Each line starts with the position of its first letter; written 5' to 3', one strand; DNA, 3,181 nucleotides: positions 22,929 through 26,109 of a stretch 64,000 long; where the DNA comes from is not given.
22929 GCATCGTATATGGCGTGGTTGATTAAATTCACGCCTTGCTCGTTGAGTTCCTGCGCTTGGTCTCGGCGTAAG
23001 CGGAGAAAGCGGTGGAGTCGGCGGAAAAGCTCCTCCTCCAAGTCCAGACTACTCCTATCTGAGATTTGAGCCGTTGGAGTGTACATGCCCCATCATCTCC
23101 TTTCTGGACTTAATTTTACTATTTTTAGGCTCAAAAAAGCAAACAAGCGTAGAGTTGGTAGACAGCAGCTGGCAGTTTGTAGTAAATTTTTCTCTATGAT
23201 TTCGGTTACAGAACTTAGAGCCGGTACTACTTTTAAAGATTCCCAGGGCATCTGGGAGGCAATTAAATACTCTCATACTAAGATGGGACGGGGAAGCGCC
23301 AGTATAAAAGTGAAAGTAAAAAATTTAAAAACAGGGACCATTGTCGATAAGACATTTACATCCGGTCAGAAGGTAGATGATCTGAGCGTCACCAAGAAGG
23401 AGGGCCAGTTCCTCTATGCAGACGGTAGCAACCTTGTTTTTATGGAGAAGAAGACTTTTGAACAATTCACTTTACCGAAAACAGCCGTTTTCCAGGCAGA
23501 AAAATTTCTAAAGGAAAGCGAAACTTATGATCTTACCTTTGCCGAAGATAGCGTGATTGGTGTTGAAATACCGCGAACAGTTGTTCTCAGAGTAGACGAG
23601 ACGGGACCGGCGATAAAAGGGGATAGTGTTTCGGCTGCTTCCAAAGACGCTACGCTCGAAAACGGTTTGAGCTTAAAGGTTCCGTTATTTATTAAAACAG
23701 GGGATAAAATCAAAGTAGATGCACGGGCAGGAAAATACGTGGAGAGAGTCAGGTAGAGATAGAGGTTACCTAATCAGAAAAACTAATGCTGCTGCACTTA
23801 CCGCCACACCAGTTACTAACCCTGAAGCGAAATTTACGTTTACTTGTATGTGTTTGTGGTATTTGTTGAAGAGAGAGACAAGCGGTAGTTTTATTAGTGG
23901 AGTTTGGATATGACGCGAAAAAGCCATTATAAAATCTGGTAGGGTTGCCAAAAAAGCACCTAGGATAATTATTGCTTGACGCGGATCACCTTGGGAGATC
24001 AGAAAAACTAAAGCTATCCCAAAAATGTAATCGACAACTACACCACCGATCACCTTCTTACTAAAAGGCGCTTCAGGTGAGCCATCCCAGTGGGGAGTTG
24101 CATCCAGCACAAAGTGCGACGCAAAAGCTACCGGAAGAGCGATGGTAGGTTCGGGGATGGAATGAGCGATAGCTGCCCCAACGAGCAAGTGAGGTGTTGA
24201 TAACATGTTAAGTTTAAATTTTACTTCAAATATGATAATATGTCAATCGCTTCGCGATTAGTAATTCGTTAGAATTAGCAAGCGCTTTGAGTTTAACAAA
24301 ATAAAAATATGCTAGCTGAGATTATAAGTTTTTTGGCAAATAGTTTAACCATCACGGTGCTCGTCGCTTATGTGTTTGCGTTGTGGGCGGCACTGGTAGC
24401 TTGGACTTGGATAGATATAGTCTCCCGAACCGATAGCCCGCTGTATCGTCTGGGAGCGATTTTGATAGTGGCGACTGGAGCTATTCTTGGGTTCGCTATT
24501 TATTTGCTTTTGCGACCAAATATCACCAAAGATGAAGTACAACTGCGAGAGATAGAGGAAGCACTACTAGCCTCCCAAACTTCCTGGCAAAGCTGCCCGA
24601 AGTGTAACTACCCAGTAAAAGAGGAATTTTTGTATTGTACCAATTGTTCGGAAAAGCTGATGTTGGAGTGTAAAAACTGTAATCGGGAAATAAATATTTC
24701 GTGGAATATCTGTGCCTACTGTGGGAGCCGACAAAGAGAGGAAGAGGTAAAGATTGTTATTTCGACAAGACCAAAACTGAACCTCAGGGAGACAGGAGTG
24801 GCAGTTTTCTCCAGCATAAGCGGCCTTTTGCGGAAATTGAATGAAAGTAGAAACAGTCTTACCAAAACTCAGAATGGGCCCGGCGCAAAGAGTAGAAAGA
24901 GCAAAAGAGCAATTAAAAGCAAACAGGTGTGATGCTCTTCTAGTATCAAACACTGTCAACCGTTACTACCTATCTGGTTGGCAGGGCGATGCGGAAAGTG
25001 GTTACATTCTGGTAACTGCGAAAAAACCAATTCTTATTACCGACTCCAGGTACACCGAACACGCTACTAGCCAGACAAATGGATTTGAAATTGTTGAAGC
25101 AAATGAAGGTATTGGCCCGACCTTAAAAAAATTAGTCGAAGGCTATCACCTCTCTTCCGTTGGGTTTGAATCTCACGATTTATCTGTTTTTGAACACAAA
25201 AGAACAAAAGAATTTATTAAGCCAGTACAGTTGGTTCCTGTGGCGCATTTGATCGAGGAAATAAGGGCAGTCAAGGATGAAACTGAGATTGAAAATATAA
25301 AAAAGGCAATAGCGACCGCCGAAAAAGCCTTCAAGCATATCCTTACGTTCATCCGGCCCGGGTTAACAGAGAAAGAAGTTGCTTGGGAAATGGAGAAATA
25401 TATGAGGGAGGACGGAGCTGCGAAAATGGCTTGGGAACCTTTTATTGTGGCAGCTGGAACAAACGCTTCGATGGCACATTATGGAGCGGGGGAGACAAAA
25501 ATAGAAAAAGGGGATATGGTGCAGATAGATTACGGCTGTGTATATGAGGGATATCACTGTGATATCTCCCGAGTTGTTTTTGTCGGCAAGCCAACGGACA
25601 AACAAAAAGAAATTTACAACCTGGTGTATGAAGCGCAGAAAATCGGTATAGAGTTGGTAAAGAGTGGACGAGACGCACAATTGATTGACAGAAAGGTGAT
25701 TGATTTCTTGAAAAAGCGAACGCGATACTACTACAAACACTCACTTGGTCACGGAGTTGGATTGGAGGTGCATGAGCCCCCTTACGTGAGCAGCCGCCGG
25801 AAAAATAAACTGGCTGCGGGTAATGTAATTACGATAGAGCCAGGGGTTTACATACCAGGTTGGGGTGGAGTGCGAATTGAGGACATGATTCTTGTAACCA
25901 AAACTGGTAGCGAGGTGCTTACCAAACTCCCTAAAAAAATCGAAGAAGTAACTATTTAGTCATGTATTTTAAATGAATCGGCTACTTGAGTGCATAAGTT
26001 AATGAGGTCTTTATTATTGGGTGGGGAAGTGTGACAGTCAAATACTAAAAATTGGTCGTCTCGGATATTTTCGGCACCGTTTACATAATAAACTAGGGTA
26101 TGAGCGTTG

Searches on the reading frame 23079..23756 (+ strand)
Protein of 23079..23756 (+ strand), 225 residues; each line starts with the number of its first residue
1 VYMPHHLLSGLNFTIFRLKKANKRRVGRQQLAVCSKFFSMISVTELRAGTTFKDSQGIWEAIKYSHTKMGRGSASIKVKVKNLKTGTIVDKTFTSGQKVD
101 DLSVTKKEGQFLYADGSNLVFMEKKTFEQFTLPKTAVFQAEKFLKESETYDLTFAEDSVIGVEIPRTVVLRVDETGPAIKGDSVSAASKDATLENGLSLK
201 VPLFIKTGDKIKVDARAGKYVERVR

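Call 59: search_protein_families(library=pfam, proteins=[window:23079-23756:+], max_evalue=0.0001)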
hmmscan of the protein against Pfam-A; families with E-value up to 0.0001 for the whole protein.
window:23079-23756:+ (225 aa): 3 families
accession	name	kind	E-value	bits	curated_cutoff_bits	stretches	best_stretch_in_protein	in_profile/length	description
PF09285.17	Elong-fact-P_C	-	5.4e-23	80.9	25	1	168-223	1-56/56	Elongation factor P, C-terminal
PF01132.26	EFP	-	9.8e-17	61.1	27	1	107-160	1-54/54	Elongation factor P (EF-P) OB domain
PF08207.18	EFP_N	-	2.2e-16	60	23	1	42-99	1-58/58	Elongation factor P (EF-P) KOW-like domain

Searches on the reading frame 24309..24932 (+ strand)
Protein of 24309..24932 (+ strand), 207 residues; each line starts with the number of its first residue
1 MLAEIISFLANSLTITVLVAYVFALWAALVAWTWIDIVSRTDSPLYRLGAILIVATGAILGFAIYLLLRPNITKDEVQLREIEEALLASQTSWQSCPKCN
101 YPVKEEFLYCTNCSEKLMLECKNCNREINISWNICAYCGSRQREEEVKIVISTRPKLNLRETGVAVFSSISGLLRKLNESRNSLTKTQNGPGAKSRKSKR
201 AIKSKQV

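Call 59: search_protein_families(library=pfam, proteins=[window:24309-24932:+], max_evalue=0.0001)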
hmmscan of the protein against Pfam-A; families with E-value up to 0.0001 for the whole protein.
window:24309-24932:+ (207 aa): 3 families
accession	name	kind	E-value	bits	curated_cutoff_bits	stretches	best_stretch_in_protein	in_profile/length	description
PF12773.13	DZR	-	4.3e-09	36.8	27.3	1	96-139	1-45/45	Double zinc ribbon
PF13240.11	Zn_Ribbon_1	-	3.5e-06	27.1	25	0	96-114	2-20/23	zinc-ribbon domain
PF17032.10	Zn_ribbon_15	-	1.1e-05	26.5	28.9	0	91-114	50-73/73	zinc-ribbon family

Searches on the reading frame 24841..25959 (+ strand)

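Call 59: search_protein_families(library=pfam, proteins=[window:24841-25959:+], max_evalue=0.0001)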
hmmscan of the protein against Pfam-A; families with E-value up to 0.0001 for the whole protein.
window:24841-25959:+ (372 aa): 2 families
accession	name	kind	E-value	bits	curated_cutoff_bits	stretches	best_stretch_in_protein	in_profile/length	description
PF00557.29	Peptidase_M24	-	6.7e-69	232.2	23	1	151-354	1-208/208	Metallopeptidase family M24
PF01321.24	Creatinase_N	-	1.7e-22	80.7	22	1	17-144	1-128/128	Creatinase/Prolidase N-terminal domain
